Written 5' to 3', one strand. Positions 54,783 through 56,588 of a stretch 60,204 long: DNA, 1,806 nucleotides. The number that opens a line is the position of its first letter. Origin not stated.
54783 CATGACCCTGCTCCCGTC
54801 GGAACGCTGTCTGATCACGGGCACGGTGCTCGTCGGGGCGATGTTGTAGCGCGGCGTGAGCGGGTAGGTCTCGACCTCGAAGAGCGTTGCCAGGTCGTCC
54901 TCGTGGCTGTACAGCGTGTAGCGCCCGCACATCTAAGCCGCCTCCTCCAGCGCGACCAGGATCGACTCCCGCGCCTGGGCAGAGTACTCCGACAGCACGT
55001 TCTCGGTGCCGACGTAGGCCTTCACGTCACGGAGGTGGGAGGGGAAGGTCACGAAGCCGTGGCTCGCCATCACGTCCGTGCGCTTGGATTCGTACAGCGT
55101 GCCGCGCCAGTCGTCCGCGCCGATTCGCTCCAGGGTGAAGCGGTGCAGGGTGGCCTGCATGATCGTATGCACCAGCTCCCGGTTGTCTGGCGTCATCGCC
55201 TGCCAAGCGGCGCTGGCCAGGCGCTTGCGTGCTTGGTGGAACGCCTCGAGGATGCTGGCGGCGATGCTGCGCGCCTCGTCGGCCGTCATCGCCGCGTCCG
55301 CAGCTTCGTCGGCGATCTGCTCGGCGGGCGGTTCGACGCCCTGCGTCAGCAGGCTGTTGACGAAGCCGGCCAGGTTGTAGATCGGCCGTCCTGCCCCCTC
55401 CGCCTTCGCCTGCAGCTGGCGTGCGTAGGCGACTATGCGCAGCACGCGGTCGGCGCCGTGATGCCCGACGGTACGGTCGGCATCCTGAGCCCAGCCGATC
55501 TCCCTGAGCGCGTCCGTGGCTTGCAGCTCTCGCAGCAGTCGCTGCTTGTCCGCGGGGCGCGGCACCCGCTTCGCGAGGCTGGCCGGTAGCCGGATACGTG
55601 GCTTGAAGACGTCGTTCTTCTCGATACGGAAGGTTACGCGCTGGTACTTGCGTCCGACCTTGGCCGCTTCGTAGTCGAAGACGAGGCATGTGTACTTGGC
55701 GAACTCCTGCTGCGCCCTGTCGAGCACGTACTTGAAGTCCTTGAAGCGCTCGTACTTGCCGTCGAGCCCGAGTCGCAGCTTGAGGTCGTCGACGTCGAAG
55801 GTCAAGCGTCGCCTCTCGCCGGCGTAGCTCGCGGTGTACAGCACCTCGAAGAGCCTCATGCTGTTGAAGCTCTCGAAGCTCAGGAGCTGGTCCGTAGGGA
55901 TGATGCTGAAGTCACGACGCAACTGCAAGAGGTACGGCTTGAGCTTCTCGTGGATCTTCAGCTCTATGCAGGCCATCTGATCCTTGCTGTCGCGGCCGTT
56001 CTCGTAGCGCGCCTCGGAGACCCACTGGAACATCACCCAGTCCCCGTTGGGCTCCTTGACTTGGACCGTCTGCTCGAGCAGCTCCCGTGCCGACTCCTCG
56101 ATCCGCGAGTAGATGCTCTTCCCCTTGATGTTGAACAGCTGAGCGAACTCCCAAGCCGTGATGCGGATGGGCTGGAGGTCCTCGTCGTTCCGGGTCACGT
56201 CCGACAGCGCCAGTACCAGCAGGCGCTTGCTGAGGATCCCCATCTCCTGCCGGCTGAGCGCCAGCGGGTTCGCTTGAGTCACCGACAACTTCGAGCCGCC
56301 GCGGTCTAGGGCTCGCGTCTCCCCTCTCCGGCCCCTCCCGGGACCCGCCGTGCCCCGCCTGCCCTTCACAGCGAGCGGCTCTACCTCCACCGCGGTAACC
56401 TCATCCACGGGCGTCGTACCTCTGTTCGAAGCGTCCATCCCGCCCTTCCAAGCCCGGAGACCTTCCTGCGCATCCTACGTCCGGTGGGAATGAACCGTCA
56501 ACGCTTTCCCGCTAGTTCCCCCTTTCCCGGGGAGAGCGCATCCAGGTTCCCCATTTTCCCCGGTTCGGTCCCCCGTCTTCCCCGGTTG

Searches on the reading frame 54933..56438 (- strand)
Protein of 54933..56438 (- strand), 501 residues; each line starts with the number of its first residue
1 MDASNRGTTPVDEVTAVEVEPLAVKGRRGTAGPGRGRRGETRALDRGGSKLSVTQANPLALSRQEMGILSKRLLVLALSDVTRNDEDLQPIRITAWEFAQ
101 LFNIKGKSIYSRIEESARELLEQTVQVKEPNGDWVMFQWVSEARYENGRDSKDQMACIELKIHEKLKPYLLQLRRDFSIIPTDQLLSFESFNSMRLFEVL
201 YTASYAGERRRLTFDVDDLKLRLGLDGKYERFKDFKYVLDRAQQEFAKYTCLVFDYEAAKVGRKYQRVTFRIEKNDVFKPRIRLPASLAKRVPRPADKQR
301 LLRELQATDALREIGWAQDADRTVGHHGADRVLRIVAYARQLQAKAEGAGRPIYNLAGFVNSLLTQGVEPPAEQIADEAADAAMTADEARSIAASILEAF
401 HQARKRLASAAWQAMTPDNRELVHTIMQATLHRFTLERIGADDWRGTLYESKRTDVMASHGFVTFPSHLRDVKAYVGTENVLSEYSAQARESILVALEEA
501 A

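Call 6: search_protein_families(library=pfam, proteins=[window:54933-56438:-], max_evalue=0.01)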
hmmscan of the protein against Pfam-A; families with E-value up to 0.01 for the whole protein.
window:54933-56438:- (501 aa): 2 families
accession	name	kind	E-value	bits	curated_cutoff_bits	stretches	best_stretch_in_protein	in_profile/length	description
PF01051.27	Rep3_N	-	1.9e-24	87.1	22.4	1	53-200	2-140/141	Initiator Replication protein, WH1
PF21205.3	Rep3_C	-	4.4e-10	40.1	21.1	1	216-272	2-59/59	Initiator Rep protein, WH2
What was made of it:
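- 54933..56438 (-): rep: 501-aa Rep_3-family initiator. It has a variable basic N-terminus of about 45 aa, WH1 (53-200), WH2 (216-272) and a conserved helical C-terminal part (285-501) of unknown fold. A database gene call starts at codon 11 (491 aa). Pfam Rep3_N 1.9e-24 and Rep3_C 4.4e-10 (call 6).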

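Call 7: search_protein_families(library=ncbifam, proteins=[window:54933-56438:-], max_evalue=0.01)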
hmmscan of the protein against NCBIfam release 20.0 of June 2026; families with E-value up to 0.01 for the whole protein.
window:54933-56438:- (501 aa): 2 families
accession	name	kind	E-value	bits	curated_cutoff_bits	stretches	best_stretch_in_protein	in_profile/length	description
NF038290.1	repM_Acin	exception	1.1e-21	77.4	250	1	55-276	5-227/304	replication initiation protein RepM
NF010305.0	PRK13742.1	equivalog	4.9e-09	35.9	342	1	51-272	16-242/251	replication initiation protein RepE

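Call 13: search_dna_similar(query=window:54933-56438:-, collection=plasmids, mode=protein, max_rows=25)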
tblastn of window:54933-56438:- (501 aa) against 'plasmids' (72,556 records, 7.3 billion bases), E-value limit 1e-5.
Records with a match: 539; places in all: 571; records where one place covers at least 80% of the query: 0.
Best place of each record, by identity: <60% 539.
By first word of the organism name: Escherichia 107; Clostridium 64; Pseudomonas 40; Piscirickettsia 39; Bacillus 21; Psychrobacter 20; Hymenobacter 16; Acinetobacter 14; Geobacillus 13; uncultured 10; and 77 more.
By predicted mobility (MOB-suite, as given by PLSDB): non-mobilizable 349; conjugative 136; mobilizable 54.
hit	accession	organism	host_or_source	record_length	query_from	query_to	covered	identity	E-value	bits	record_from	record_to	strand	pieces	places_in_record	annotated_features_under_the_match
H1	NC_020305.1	Desulfocapsa sulfexigens DSM 10523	-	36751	53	421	74%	24.2%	4e-12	77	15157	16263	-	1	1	replication initiation protein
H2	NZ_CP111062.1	Chondrinema litorale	Seaweed,red alga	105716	53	370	63%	27.8%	9e-21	103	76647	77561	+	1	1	replication initiation protein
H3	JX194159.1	uncultured bacterium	-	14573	51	368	63%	27.1%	2e-17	93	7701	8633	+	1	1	repB: replication protein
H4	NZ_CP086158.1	Clostridium tagluense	single colony,Lamb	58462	53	371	64%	26.7%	3e-21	105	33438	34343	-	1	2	replication initiation protein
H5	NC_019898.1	Thermobacillus composti KWC4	-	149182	53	360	61%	26.9%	1e-9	69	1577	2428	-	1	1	replication initiation protein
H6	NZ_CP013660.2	Planococcus kocurii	cell culture,fish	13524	53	369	63%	25.9%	4e-19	99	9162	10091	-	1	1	replication initiation protein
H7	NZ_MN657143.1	Planococcus sp. (in: firmicutes)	-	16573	53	369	63%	25.9%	4e-19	99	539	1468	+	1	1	replication initiation protein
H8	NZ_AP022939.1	Bacillus cereus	-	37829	53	368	63%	25.8%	2e-15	87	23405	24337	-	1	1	replication initiation protein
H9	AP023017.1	Bacillus cereus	-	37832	53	368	63%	25.8%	2e-15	87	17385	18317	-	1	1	hypothetical protein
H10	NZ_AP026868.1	Aureispira anguillae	Anguilla japonica,Standard,head of ...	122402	53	364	62%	26.0%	9e-12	76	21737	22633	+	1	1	replication initiation protein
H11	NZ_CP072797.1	Thiothrix unzii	Isolated from activated-sludge plants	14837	49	353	61%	26.6%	3e-13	80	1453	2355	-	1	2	replication initiation protein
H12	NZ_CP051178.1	Planococcus glaciei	Homo sapiens,acute appendicitis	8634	46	369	65%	24.9%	8e-18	94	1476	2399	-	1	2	replication initiation protein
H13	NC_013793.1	Alkalihalophilus pseudofirmus OF4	-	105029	53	367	63%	25.2%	2e-15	87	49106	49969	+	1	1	replication initiation protein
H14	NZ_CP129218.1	Geobacillus zalihae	cell culture,compost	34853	52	370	64%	24.8%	5e-15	86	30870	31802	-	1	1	replication initiation protein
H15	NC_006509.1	Geobacillus kaustophilus HTA426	isolated from the deepest Ocean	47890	52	370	64%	24.8%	5e-15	86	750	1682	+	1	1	replication initiation protein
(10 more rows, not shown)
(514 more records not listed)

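Call 14: find_related_loci(query=window:54933-56438:-, collection=genome_contigs, flank=6000)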
Query window:54933-56438:- (501 aa) in genome_contigs; peptide patterns used: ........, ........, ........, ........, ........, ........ (x = any residue, [..] = any of these).
444 stretches matched a pattern; 50 encode a relative of the query (tblastn E <= 1e-3); 50 distinct loci.
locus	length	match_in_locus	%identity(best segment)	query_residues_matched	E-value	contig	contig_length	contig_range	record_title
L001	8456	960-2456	90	1-501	0e+0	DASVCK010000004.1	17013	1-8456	MAG TPA_asm: Trueperaceae bacterium isolate SMAG_U2004 k141_1164312, whole genome shotgun sequence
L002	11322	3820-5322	83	1-501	0e+0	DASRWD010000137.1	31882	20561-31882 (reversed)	MAG TPA_asm: Trueperaceae bacterium isolate SMAG_U10424 k141_4192756, whole genome shotgun sequence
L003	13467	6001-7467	80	13-501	0e+0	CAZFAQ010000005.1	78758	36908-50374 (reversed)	MAG TPA_asm: uncultured bacterium isolate binchicken_co350_23 genome assembly, contig: NODE_476_length_78758_cov_18.8018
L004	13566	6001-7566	75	1-501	0e+0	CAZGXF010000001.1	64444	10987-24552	MAG TPA_asm: uncultured bacterium isolate SRP268622_co1_77 genome assembly, contig: NODE_753_length_64444_cov_46.378652,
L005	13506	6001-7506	78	1-501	0e+0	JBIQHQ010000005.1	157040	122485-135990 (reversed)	MAG: Deinococcaceae bacterium isolate mag.30d NODE_62_length_157040, whole genome shotgun sequence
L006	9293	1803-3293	76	1-501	0e+0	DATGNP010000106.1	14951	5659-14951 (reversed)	MAG TPA_asm: Trueperaceae bacterium isolate SMAG_U10346 k141_528072, whole genome shotgun sequence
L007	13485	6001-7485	74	12-501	0e+0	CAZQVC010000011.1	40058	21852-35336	MAG TPA_asm: uncultured bacterium isolate SRP187154_co1_250 genome assembly, contig: NODE_814_length_40058_cov_44.905732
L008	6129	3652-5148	74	4-501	0e+0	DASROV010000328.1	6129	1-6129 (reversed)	MAG TPA_asm: Trueperaceae bacterium isolate SMAG_U10277 k141_221311, whole genome shotgun sequence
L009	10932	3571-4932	72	45-500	0e+0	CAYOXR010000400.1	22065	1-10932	MAG TPA_asm: uncultured bacterium isolate SRP185410_co1_429 genome assembly, contig: k141_415848, whole genome shotgun s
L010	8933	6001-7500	75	1-500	0e+0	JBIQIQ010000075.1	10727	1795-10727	MAG: Deinococcaceae bacterium isolate mag.9e NODE_3369_length_10727, whole genome shotgun sequence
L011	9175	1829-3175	74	49-499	0e+0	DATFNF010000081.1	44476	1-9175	MAG TPA_asm: Trueperaceae bacterium isolate SMAG_U9244 k141_229720, whole genome shotgun sequence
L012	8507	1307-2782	69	9-499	0e+0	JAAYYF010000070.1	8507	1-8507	MAG: Deinococcales bacterium isolate AS06rmzACSIP_210 144282_AS06, whole genome shotgun sequence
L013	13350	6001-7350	73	50-501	0e+0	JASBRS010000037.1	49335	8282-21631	MAG: Deinococci bacterium isolate BWSM_114 k141_2328097, whole genome shotgun sequence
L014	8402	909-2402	69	7-501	0e+0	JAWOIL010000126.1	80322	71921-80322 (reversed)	MAG: Trueperaceae bacterium isolate CWP5-2.bin.3 k191_2444581, whole genome shotgun sequence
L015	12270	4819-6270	71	11-499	0e+0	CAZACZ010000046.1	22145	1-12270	MAG TPA_asm: uncultured bacterium isolate SRP329715_co1_233 genome assembly, contig: NODE_3372_length_22145_cov_9.587279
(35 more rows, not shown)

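Call 19: find_homologous_proteins(query=window:54933-56438:-, max_evalue=1e-20)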
Query window:54933-56438:- (501 aa): 103 proteins with E <= 1e-20 among 8000 candidates.
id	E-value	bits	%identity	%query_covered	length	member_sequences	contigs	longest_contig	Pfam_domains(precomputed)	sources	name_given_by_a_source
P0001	0.0e+0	1083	100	98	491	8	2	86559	PF01051.28,PF21205.4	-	-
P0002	3.6e-291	984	90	100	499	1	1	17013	PF01051.28,PF21205.4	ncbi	ncbi:MAG TPA: replication initiation protein [Trueperaceae bacterium]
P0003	2.8e-270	915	83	100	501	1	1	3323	PF01051.28,PF21205.4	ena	-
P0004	7.2e-269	910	82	100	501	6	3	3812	PF01051.28,PF21205.4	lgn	-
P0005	2.3e-253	859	80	98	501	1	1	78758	PF01051.28,PF21205.4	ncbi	-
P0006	1.1e-249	847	77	98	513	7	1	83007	PF01051.28,PF21205.4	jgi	jgi:plasmid replication initiation protein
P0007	2.1e-247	839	76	100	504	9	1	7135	PF01051.28,PF21205.4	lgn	-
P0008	5.8e-244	828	75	100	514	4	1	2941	PF01051.28,PF21205.4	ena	-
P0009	1.2e-241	820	76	100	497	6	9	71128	PF01051.28,PF21205.4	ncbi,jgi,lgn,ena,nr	ncbi:MAG TPA: replication initiation protein [Trueperaceae bacterium]|nr:replication initiation prot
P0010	2.6e-237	806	76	97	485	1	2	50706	PF01051.28,PF21205.4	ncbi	-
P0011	3.9e-236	802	73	99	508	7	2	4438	PF01051.28,PF21205.4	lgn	-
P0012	2.0e-234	797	75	97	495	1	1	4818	PF01051.28,PF21205.4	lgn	-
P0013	2.4e-231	786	72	99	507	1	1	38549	PF01051.28,PF21205.4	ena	-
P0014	1.7e-225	767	73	93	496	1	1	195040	PF01051.28,PF21205.4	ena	-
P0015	1.7e-224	764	71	97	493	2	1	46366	PF01051.28,PF21205.4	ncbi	-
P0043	3.3e-214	730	69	96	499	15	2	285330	PF01051.28,PF21205.4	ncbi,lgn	-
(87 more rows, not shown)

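Call 23: find_encoding_contigs(protein=P0043, flank=10000, max_places=3)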
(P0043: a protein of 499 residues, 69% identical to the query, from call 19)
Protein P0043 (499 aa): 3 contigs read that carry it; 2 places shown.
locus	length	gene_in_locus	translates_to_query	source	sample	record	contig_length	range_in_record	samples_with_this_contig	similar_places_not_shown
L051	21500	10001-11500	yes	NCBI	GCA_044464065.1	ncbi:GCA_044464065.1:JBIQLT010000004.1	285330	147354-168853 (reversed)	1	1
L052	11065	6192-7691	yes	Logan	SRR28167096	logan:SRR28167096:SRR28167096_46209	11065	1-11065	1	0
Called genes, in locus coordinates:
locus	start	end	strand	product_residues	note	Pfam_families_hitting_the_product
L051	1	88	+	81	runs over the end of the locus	PF07927:HicA_toxin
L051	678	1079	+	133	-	PF22091:DUF6941 (weak)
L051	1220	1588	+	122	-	-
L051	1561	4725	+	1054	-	PF02811:PHP, PF07733:DNA_pol3_alpha, PF17657:DNA_pol3_finger, PF14579:HHH_6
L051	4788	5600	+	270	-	-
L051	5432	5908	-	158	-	PF00578:AhpC-TSA, PF08534:Redoxin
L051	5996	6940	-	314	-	PF02195:ParB_N, PF17762:HTH_ParB (weak)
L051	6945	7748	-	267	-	PF01656:CbiA, PF06564:CBP_BcsQ (faint), PF07015:VirC1 (faint), PF13614:AAA_31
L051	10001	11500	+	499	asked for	PF01051:Rep3_N, PF21205:Rep3_C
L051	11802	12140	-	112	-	-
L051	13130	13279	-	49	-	-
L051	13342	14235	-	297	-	PF13276:HTH_21, PF00665:rve, PF13683:rve_3 (weak), PF13333:rve_2 (weak)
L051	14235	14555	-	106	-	PF01527:HTH_Tnp_1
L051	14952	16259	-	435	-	PF07690:MFS_1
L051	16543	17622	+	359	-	PF01408:GFO_IDH_MocA, PF02894:GFO_IDH_MocA_C (weak), PF22725:GFO_IDH_MocA_C3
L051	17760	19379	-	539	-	PF01019:G_glu_transpept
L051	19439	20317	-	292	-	PF12911:OppC_N, PF00528:BPD_transp_1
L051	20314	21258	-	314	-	PF19300:BPD_transp_1_N, PF00528:BPD_transp_1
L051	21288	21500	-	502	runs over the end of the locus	PF00496:SBP_bac_5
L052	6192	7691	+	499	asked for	PF01051:Rep3_N, PF21205:Rep3_C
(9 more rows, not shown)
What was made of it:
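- On Chromid (secondary essential replicon with plasmid-type maintenance): All carriers are metagenome-assembled contigs of at most 285 kb (calls 14, 19, 23).
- Contigs reach 285 kb with rep in the middle (call 23).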

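Call 40: find_encoding_contigs(protein=P0001, flank=10000, max_places=3)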
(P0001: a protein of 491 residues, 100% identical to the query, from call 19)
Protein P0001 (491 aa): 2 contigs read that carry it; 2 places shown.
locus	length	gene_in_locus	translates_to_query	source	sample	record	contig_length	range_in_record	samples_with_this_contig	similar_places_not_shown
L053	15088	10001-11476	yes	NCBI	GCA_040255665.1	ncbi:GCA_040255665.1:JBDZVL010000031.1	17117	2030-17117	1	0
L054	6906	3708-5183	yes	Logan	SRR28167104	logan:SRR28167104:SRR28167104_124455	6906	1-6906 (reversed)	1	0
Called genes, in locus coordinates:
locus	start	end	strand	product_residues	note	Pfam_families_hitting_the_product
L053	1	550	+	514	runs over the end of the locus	PF00817:IMS (weak)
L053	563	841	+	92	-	-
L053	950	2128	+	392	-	PF13173:AAA_14, PF13635:DUF4143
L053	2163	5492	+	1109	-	PF02811:PHP, PF07733:DNA_pol3_alpha, PF17657:DNA_pol3_finger, PF14579:HHH_6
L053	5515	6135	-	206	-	PF04299:FMN_bind_2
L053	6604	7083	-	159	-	PF00578:AhpC-TSA, PF08534:Redoxin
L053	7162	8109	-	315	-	PF02195:ParB_N, PF17762:HTH_ParB (weak)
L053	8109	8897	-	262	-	PF01656:CbiA, PF09140:MipZ (faint), PF13614:AAA_31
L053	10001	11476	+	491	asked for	PF01051:Rep3_N, PF21205:Rep3_C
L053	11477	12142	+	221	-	PF02586:SRAP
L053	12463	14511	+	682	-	PF22745:Nlig-Ia, PF01653:DNA_ligase_aden, PF03120:OB_DNA_ligase, PF12826:HHH_2, PF14520:HHH_5, PF00633:HHH, PF00533:BRCT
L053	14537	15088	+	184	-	?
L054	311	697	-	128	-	PF00578:AhpC-TSA, PF08534:Redoxin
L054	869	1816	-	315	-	PF02195:ParB_N, PF17762:HTH_ParB (weak)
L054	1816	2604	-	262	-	PF01656:CbiA, PF09140:MipZ (faint), PF13614:AAA_31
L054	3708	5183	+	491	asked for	PF01051:Rep3_N, PF21205:Rep3_C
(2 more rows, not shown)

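Call 44: search_solved_structures(query=window:54933-56438:-, max_evalue=1, show_alignments=1)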
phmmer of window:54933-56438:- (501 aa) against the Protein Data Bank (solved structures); distinct sequences matched with E-value up to 1: 6.
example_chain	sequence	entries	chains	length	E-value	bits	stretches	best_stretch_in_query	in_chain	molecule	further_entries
1hkq_A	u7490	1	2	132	4.9e-05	25.3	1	52-178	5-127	REPLICATION PROTEIN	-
2z9o_A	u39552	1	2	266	0.078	14.8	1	39-271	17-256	Replication initiation protein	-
6h24_A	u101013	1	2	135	0.089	14.6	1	56-177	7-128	Replication protein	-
36ot_C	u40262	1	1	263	0.17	13.7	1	40-271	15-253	Replication initiation protein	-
36ow_C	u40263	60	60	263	0.2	13.4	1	40-271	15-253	Replication initiation protein | RepB family plasmid replication initiator protein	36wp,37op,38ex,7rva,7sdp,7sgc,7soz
1rep_C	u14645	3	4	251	0.36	12.6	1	52-271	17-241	PROTEIN (REPLICATION INITIATION PROTEIN) | Replication initiation protein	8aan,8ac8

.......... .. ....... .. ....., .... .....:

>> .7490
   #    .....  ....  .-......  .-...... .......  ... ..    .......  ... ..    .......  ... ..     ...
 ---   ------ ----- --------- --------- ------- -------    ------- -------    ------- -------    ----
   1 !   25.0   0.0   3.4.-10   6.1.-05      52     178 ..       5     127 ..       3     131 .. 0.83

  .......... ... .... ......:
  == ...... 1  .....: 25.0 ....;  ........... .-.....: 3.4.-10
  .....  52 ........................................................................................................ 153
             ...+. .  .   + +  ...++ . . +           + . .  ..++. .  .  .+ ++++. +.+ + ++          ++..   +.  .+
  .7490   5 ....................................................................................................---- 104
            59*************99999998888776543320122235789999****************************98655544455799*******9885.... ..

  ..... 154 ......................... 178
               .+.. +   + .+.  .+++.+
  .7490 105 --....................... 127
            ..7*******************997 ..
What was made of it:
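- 54933..56438 (-): PDB sequence match to pPS10 RepA 1hkq, E = 4.9e-5 (call 44).
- On Iteron-controlled theta replicon with Rep_3 initiator (pPS10 / F / R6K / pSC101 class): PDB sequence hits to RepA, RepE and pi (call 44).
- Closest known: pPS10. Same: RepA WH1 is the best sequence match among solved structures (1hkq, E = 4.9e-5, call 44).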

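Call 57: predict_structure(alignment_id=A1)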
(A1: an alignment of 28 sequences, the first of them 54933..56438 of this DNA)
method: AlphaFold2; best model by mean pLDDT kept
length: 501 residues; sequences in the alignment: 28
mean_pLDDT: 79.9   pTM: 0.61
mean pLDDT of the five models: 79.9, 79.8, 78.0, 74.3, 74.0
residues with pLDDT >= 90: 147; 70-90: 268; 50-70: 36; < 50: 50
segments of 3 or more residues with pLDDT < 50: 1-16, 20-53
pLDDT, mean of each block of 10 residues (from residue 1): 36 44 38 34 32 56 69 82 69 85 79 82 81 83 80 79 85 78 88 89 86 88 81 90 93 94 89 91 80 77 86 86 90 91 87 90 90 58 75 91 92 95 95 93 92 94 92 89 85 89 79
secondary structure, 60 per line:
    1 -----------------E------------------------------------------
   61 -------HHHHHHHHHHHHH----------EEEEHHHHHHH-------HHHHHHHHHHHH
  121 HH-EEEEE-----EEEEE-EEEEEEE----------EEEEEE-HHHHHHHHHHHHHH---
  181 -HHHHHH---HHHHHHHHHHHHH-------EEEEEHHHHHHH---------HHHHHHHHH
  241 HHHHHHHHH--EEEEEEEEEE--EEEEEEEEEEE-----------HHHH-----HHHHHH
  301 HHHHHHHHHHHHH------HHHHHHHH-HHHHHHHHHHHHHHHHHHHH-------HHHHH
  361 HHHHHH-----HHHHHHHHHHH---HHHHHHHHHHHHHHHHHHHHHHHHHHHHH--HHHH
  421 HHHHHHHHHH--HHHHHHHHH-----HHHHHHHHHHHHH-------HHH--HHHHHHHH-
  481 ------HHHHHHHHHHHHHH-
elements in order: H68-80 E91-94 H95-101 H109-122 E124-128 E134-138 E140-146 E157-162 H164-177 H182-187 H191-203 E211-215 H216-222 H232-249 E252-261 E264-274 H286-289 H295-313 H320-327 H329-348 H356-366 H372-382 H386-414 H417-430 H433-441 H447-459 H472-479 H487-500

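Call 61: fold_search(model_id=the predicted structure, library=pdb)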
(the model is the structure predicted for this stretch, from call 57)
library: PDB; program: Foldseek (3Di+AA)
matches with E <= 10: 226; with E <= 0.001: 45
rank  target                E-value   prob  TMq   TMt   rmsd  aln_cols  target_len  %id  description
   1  7soz_C                9.0e-07  1.00  0.32  0.62   5.0       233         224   16  Replication Initiator Protein REPE54 and cognate DNA sequence with terminal three prime phosphates chemically crosslin (released 2021-11-10)
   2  9yzi_C                9.9e-07  1.00  0.31  0.63   5.2       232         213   18  Isoreticular co-crystal 1 with asymmetrical expanded duplex (31mer) containing insert sequence CCCGGCCGGA (released 2026-02-18)
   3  1rep_C                1.1e-06  1.00  0.31  0.65   5.1       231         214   19  CRYSTAL STRUCTURE OF REPLICATION INITIATOR PROTEIN REPE54 OF MINI-F PLASMID COMPLEXED WITH AN ITERON DNA (released 2000-02-09)
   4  9z55_C                1.3e-06  1.00  0.30  0.61   5.3       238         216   17  Isoreticular co-crystal 1 with asymmetrical expanded duplex (31mer) containing insert sequence CATGAGTCAT (released 2026-02-18)
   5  9yzp_C                1.4e-06  1.00  0.31  0.61   5.4       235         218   16  Isoreticular co-crystal 1 with asymmetrical expanded duplex (31mer) containing insert sequence TGATGAGCAG and loaded w (released 2026-02-18)
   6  9yzf_C                1.5e-06  1.00  0.32  0.64   5.3       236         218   17  Isoreticular co-crystal 1 with asymmetrical expanded duplex (31mer) containing insert sequence AATTAGGCCG (released 2026-02-18)
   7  9yzg_C                1.8e-06  1.00  0.30  0.60   5.6       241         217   15  Isoreticular co-crystal 1 with asymmetrical expanded duplex (31mer) containing insert sequence ATGAGTCATA (released 2026-02-18)
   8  2z9o_B                1.8e-06  1.00  0.30  0.59   5.6       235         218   18  Crystal structure of the dimeric form of RepE in complex with the repE operator DNA (released 2007-11-27)
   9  8tis_C                1.8e-06  1.00  0.30  0.62   5.2       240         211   16  Isoreticular, interpenetrating co-crystal of Replication Initiator Protein REPE54 and symmetrical expanded duplex (31m (released 2023-08-02)
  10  7sgc_C                2.0e-06  1.00  0.32  0.65   5.3       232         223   18  Replication Initiator Protein REPE54 and cognate DNA sequence with terminal five prime phosphates. (released 2021-10-13)
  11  7ur0_C                2.3e-06  1.00  0.30  0.60   5.4       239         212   16  Isoreticular, interpenetrating co-crystal of Replication Initiator Protein REPE54 and scaffold-insert duplexes (21mer  (released 2023-04-26)
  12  8d86_C                2.3e-06  1.00  0.30  0.62   5.4       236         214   17  Isoreticular, interpenetrating co-crystal of Replication Initiator Protein REPE54 and symmetrical expanded duplex (31m (released 2023-06-28)
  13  7sdp_C                2.6e-06  1.00  0.33  0.64   5.2       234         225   18  Replication Initiator Protein REPE54 and cognate DNA sequence with terminal three prime phosphates. (released 2021-10-13)
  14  9z44_C                2.7e-06  1.00  0.32  0.64   5.2       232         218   17  Isoreticular co-crystal 1 with symmetrical expanded duplex (31mer) containing insert sequence CCCGGCCGGA and loaded wi (released 2026-02-25)
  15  9yzm_C                3.3e-06  1.00  0.31  0.64   5.3       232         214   17  Isoreticular co-crystal 1 with asymmetrical expanded duplex (31mer) containing insert sequence CTAATTAGGC and loaded w (released 2026-02-18)
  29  8aan_A                5.5e-06  1.00  0.31  0.61   5.2       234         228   18  The nucleoprotein complex of Rep protein with iteron containing dsDNA and DUE ssDNA. (released 2023-09-27)
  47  1hkq_A                6.1e-03  1.00  0.18  0.57   4.1       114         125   24  PPS10 plasmid DNA replication initiator protein RepA. Replication inactive, dimeric N-terminal domain. (released 2003-05-29)
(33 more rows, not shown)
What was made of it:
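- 54933..56438 (-): AlphaFold model (pLDDT 79.9) matches RepE54-iteron 1rep/7soz and Rep-DUE 8aan, TM 0.6-0.66 (calls 57, 61).
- On Iteron-controlled theta replicon with Rep_3 initiator (pPS10 / F / R6K / pSC101 class): The model matches RepE54 at TM 0.6-0.66 (calls 57, 61).
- Closest known: Mini-F. Same: The predicted Rep fold matches RepE54-iteron and the RepE dimer-operator complex (call 61).
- The model superposes on RepE54-iteron, the RepE dimer-operator complex and the Rep-DUE complex (call 61).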

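Call 78: search_protein_families(library=phrogs, proteins=[window:54933-56438:-], max_evalue=0.01)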
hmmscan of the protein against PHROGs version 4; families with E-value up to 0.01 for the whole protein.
window:54933-56438:- (501 aa): 2 families
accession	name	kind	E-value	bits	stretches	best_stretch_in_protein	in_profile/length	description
phrog_4402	-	DNA, RNA and nucleotide metabolism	2.7e-34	119.9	1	52-281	25-255/592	replication initiation protein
phrog_2172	-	unknown function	1e-27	98.6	1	52-275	12-242/382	-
